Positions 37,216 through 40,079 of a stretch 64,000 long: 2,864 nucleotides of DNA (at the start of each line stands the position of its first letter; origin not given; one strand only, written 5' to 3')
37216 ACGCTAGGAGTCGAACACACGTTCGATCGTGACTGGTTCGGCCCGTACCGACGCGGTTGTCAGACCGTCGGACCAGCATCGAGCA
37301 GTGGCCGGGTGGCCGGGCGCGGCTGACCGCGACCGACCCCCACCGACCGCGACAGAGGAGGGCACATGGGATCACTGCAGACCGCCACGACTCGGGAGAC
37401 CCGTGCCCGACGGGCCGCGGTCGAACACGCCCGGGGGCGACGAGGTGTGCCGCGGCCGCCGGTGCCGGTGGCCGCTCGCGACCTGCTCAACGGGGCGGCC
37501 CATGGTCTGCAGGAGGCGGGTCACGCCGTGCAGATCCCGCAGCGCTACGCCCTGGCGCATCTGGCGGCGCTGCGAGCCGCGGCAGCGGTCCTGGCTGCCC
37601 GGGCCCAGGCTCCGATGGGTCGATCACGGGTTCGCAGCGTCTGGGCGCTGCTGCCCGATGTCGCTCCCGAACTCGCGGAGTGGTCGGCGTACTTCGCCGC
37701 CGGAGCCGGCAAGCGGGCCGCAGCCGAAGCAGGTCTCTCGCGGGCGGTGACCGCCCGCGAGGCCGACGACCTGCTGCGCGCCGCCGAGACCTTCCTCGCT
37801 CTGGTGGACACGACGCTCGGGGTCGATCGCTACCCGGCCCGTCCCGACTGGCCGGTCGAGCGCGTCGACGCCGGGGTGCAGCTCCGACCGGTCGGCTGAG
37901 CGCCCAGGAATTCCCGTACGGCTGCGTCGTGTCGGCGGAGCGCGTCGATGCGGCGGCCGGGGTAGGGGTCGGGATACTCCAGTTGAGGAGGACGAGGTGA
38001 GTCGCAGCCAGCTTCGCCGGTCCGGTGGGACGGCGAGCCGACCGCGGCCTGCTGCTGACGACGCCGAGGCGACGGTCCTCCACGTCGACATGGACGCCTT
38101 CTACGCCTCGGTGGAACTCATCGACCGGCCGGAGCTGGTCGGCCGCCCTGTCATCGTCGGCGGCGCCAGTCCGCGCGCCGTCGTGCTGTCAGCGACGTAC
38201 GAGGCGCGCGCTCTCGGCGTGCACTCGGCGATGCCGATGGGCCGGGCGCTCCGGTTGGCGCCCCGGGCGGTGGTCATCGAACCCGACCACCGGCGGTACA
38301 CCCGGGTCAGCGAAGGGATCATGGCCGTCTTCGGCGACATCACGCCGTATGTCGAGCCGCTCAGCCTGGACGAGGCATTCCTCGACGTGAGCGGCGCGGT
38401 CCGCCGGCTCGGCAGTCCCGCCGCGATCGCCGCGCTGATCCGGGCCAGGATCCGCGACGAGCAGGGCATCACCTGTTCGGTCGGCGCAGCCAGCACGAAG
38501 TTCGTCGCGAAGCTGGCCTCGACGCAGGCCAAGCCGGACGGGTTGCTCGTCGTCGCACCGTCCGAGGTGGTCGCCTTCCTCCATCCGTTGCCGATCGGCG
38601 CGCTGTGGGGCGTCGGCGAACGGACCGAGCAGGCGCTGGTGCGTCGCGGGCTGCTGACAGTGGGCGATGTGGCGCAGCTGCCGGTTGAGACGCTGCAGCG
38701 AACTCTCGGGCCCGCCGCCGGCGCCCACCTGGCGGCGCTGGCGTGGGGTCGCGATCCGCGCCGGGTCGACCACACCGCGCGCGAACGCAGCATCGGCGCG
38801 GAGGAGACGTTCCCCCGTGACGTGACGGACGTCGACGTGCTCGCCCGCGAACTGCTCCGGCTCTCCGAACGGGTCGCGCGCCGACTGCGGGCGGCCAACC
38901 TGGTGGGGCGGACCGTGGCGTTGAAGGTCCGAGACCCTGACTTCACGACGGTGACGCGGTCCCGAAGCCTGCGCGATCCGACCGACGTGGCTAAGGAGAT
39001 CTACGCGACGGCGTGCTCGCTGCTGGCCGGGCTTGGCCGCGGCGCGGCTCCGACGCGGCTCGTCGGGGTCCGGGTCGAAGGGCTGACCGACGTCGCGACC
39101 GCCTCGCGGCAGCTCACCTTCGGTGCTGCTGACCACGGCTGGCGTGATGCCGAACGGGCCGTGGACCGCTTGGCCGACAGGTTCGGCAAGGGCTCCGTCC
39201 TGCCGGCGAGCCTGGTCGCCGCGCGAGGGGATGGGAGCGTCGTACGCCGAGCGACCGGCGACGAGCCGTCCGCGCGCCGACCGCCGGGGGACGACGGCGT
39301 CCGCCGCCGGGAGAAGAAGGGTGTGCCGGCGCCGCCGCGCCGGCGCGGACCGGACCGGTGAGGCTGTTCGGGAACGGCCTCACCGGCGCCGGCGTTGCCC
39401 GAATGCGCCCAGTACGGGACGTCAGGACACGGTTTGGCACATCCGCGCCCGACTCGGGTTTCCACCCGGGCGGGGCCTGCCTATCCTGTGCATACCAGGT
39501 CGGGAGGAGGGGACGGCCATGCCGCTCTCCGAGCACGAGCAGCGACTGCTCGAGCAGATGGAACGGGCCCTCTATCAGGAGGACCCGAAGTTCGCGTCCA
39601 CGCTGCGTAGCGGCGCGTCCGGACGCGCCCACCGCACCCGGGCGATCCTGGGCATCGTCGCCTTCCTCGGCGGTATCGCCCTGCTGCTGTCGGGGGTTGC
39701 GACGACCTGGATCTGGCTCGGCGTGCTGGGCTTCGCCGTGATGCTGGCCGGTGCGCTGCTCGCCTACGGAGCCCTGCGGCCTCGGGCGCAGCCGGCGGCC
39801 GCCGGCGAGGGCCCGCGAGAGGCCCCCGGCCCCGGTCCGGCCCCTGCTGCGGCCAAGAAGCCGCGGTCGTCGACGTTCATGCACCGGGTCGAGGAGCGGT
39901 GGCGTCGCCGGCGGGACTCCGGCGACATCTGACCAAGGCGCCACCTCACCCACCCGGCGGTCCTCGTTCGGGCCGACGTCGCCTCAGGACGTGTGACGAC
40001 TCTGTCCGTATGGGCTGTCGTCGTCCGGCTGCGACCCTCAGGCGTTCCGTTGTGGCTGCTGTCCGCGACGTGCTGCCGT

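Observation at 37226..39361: Perfect SOS box upstream of a HEPN(Rx4H)-DinB gene pair: candidate damage-inducible cassette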

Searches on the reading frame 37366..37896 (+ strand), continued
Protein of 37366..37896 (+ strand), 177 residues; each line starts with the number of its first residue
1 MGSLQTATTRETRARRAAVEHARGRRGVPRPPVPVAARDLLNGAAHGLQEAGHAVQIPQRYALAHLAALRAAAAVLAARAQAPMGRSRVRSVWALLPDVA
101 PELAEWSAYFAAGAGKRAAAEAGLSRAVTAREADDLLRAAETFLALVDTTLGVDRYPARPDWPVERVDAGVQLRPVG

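Call 74: find_encoding_contigs(protein=P0043, flank=7000, max_places=1)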
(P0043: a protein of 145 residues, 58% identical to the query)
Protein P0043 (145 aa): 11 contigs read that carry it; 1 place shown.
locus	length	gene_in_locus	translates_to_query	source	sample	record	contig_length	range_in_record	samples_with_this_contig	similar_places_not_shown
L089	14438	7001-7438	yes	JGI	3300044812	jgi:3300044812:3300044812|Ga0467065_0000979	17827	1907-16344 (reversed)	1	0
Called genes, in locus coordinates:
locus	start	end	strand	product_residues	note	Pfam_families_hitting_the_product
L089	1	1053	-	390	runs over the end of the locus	PF13641:Glyco_tranf_2_3, PF00535:Glycos_transf_2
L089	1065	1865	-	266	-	PF04240:Caroten_synth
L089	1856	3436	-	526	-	PF01266:DAO (faint), PF07992:Pyr_redox_2 (faint), PF12831:FAD_oxidored (weak), PF13450:NAD_binding_8, PF01593:Amino_oxidase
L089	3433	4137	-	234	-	-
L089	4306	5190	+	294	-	PF03706:LPG_synthase_TM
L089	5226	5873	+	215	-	PF03009:GDPD (faint)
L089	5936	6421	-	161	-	PF04073:tRNA_edit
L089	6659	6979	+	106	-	PF20114:DUF6504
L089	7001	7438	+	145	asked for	PF18726:HEPN_SAV_6107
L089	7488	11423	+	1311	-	PF02811:PHP, PF07733:DNA_pol3_alpha, PF17657:DNA_pol3_finger, PF14579:HHH_6, PF01336:tRNA_anti-codon (weak)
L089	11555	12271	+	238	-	PF01209:Ubie_methyltran (weak), PF13489:Methyltransf_23, PF13847:Methyltransf_31, PF08241:Methyltransf_11, PF08242:Methyltransf_12, PF13649:Methyltransf_25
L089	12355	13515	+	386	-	PF00817:IMS, PF11798:IMS_HHH (weak), PF21999:IMS_HHH_1 (weak), PF11799:IMS_C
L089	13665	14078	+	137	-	PF11239:DUF3040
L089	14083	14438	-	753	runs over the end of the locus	?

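Call 75: find_encoding_contigs(protein=P0056, flank=7000, max_places=1)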
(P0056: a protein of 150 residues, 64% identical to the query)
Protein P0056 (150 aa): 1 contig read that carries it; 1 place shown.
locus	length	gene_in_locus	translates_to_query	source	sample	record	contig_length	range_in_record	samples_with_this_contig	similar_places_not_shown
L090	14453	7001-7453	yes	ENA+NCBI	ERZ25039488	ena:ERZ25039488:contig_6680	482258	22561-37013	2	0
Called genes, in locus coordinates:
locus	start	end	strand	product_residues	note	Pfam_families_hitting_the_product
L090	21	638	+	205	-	PF04402:SIMPL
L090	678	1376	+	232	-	PF01066:CDP-OH_P_transf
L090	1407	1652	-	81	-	-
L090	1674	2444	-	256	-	-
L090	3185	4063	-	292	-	PF13641:Glyco_tranf_2_3, PF00535:Glycos_transf_2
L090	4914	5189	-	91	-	-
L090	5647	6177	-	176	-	PF04073:tRNA_edit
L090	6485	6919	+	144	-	PF20114:DUF6504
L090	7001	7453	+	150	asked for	PF18726:HEPN_SAV_6107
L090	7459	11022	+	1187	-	-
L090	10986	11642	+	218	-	PF01336:tRNA_anti-codon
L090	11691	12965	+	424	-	PF00817:IMS, PF11799:IMS_C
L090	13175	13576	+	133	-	PF11239:DUF3040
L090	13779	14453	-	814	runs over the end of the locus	PF11992:TgpA_N, PF01841:Transglut_core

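Call 76: find_encoding_contigs(protein=P0114, flank=7000, max_places=1)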
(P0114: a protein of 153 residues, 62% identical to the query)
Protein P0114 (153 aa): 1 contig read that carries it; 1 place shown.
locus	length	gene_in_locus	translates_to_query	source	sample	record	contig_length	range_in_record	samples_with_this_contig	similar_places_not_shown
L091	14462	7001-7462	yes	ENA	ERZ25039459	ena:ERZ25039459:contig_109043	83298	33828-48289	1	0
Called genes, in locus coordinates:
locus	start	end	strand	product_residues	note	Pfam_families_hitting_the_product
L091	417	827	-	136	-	PF00890:FAD_binding_2, PF01266:DAO (weak), PF03486:HI0933_like (weak), PF07992:Pyr_redox_2 (weak), PF12831:FAD_oxidored (weak), PF13450:NAD_binding_8, PF01593:Amino_oxidase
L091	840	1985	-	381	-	PF13506:Glyco_transf_21 (weak), PF00535:Glycos_transf_2, PF13641:Glyco_tranf_2_3 (weak)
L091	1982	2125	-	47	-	-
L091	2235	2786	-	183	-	PF04240:Caroten_synth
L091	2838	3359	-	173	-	-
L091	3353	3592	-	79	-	-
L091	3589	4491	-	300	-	PF00561:Abhydrolase_1, PF12146:Hydrolase_4, PF12697:Abhydrolase_6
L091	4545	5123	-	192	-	PF06414:Zeta_toxin, PF13671:AAA_33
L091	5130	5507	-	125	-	PF11903:ParD_like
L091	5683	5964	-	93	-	PF04073:tRNA_edit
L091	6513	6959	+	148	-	PF20114:DUF6504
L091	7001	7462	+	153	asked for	PF18726:HEPN_SAV_6107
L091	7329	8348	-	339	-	-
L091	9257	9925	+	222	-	PF07733:DNA_pol3_alpha, PF17657:DNA_pol3_finger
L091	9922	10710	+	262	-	-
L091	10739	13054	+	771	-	PF01336:tRNA_anti-codon, PF00817:IMS, PF11798:IMS_HHH (weak)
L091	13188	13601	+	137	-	PF11239:DUF3040, PF19762:DUF6249 (weak)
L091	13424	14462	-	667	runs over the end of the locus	PF11992:TgpA_N, PF01841:Transglut_core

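Call 77: search_protein_families(library=padloc, proteins=[window:37366-37896:+, L083:5694-5993:+], max_evalue=1)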
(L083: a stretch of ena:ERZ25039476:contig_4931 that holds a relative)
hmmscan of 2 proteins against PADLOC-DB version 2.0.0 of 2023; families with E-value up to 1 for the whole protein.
window:37366-37896:+ (177 aa): 2 families
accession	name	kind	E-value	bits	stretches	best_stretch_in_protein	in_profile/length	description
PDLC04374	PDC-M05B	-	0.029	12.6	1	59-148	45-135/146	-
PDLC05027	PDC-S48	-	0.036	11.1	1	36-151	123-239/411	-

L083:5694-5993:+ (100 aa): 0 families

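Call 91: find_encoding_contigs(protein=P0007, flank=5000, max_places=2)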
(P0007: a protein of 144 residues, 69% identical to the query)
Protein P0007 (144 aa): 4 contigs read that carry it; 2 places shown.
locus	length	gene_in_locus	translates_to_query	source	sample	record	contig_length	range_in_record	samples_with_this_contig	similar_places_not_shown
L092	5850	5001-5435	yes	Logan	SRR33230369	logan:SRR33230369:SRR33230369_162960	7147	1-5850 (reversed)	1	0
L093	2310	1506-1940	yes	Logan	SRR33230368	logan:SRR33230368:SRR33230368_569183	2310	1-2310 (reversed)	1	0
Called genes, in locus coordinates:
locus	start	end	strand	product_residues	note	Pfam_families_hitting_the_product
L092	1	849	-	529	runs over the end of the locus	PF00070:Pyr_redox (faint), PF01266:DAO (faint), PF07992:Pyr_redox_2 (faint), PF12831:FAD_oxidored (weak), PF13450:NAD_binding_8, PF01593:Amino_oxidase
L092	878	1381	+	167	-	PF06445:GyrI-like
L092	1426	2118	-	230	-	-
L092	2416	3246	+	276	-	PF03706:LPG_synthase_TM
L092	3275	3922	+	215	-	PF03009:GDPD (faint)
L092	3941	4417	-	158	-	PF04073:tRNA_edit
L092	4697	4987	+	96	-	PF20114:DUF6504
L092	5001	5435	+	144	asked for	PF18726:HEPN_SAV_6107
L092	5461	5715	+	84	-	-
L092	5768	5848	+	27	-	?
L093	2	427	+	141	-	?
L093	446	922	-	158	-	PF04073:tRNA_edit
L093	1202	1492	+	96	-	PF20114:DUF6504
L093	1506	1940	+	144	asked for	PF18726:HEPN_SAV_6107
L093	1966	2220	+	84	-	-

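Call 92: find_encoding_contigs(protein=P0013, flank=5000, max_places=2)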
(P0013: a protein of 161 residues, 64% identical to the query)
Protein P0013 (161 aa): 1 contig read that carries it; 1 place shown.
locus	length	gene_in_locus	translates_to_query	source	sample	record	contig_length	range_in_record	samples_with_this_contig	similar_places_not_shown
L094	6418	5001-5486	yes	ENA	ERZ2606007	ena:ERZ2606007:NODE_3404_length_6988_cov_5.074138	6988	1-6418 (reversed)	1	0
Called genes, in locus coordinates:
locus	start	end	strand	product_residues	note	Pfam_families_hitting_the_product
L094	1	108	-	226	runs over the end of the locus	?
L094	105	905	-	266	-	PF04240:Caroten_synth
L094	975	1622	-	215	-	-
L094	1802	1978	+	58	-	PF04055:Radical_SAM (weak)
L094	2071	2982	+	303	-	-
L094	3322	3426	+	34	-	-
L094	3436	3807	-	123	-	PF08000:bPH_1 (weak), PF14470:bPH_3 (weak)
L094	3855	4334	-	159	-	PF04073:tRNA_edit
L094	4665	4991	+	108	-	PF20114:DUF6504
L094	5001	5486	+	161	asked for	PF18726:HEPN_SAV_6107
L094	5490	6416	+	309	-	?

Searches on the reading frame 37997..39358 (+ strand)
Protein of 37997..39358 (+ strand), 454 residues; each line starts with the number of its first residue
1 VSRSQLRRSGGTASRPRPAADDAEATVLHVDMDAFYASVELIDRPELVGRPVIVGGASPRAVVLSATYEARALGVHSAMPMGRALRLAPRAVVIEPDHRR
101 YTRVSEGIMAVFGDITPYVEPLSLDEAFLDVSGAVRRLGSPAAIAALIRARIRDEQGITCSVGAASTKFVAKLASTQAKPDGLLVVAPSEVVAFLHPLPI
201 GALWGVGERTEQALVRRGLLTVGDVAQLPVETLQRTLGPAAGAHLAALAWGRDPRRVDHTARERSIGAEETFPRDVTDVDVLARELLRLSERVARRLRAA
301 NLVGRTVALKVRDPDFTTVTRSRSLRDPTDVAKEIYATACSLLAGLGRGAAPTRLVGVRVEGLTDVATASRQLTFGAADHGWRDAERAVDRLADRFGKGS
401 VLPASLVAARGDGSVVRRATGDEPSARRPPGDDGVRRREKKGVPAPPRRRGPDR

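Call 6: search_protein_families(library=ncbifam, proteins=[window:37997-39358:+], max_evalue=0.01)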
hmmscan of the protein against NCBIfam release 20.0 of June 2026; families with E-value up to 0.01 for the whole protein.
window:37997-39358:+ (454 aa): 10 families
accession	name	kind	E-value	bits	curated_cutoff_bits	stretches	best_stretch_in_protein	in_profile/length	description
NF003015.0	PRK03858.1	subfamily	1.7e-119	399.4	367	1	23-411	5-390/399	DNA polymerase IV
NF002751.0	PRK02794.1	equivalog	2.5e-110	369.3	371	1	24-402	37-413/425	DNA polymerase IV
NF002882.0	PRK03348.1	equivalog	3.1e-110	369.1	389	1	24-368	4-349/461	DNA polymerase IV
NF002677.0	PRK02406.1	equivalog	1.3e-98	330.4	256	1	26-370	7-350/357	DNA polymerase IV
NF002848.0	PRK03103.1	subfamily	4.5e-91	305.3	381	1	24-409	3-394/410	DNA polymerase IV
NF010731.0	PRK14133.1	equivalog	9.9e-85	284.8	362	1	26-375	4-346/352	DNA polymerase IV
NF002883.0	PRK03352.1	equivalog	1.7e-78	264.3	330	1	24-362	4-341/347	DNA polymerase IV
NF002492.0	PRK01810.1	equivalog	9.5e-78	261.7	399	1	24-399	9-387/412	DNA polymerase IV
NF002292.0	PRK01216.1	equivalog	1.7e-45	155.6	339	1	27-366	3-342/351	DNA polymerase IV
NF002955.0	PRK03609.1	subfamily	3e-30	105.5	431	1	30-400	5-388/422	translesion error-prone DNA polymerase V subunit UmuC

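Call 7: search_protein_families(library=pfam, proteins=[window:37997-39358:+], max_evalue=0.01)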
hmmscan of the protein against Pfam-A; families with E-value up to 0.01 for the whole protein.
window:37997-39358:+ (454 aa): 4 families
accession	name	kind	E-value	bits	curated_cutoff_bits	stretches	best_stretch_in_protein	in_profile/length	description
PF00817.25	IMS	-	2.4e-49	167.5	23.2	1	30-175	1-147/148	impB/mucB/samB family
PF11799.13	IMS_C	-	4.5e-31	107.9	20.7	1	264-374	2-108/109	impB/mucB/samB family C-terminal domain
PF21999.2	IMS_HHH_1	-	1.1e-05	26.2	27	1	203-251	3-51/53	DNA polymerase-iota, thumb domain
PF11798.14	IMS_HHH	-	0.0001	22.8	24.4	1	189-216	2-29/32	IMS family HHH motif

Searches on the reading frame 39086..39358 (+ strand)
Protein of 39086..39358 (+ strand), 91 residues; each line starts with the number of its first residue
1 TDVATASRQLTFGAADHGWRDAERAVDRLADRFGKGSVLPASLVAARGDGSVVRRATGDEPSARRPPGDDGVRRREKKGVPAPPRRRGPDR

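Call 68: search_protein_families(library=pfam, proteins=[window:39086-39358:+], max_evalue=10)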
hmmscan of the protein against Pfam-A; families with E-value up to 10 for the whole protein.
seq(91 aa): 0 families

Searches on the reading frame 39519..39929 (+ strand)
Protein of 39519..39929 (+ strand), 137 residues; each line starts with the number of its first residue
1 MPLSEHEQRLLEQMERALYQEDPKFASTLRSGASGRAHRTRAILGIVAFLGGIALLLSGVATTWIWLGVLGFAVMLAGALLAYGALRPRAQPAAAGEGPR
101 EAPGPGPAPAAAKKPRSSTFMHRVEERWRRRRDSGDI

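Call 6: search_protein_families(library=ncbifam, proteins=[window:39519-39929:+], max_evalue=0.01)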
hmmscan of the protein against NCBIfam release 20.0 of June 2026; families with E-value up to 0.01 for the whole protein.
window:39519-39929:+ (137 aa): 1 family
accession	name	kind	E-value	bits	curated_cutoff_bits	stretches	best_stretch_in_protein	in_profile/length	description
NF058603.1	SCO2097_fam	equivalog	1.9e-45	154.3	110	1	1-133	1-129/129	SCO2097 family morphological protein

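Call 7: search_protein_families(library=pfam, proteins=[window:39519-39929:+], max_evalue=0.01)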
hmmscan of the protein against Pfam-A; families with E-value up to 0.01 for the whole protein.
window:39519-39929:+ (137 aa): 4 families
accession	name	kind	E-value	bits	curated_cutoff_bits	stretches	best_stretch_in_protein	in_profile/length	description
PF11239.13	DUF3040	-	1.4e-28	99.4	24.7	1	1-80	1-83/84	Protein of unknown function (DUF3040)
PF23933.1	DUF7269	-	0.0009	19.8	29.1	1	44-130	1-89/162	Family of unknown function (DUF7269)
PF13796.11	Sensor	-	0.0012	19.3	28.2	1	42-114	6-72/162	Putative sensor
PF20990.2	DUF2207_C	-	0.0059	16.8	33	1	9-85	109-185/247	Predicted membrane protein (DUF2207) C-terminal domain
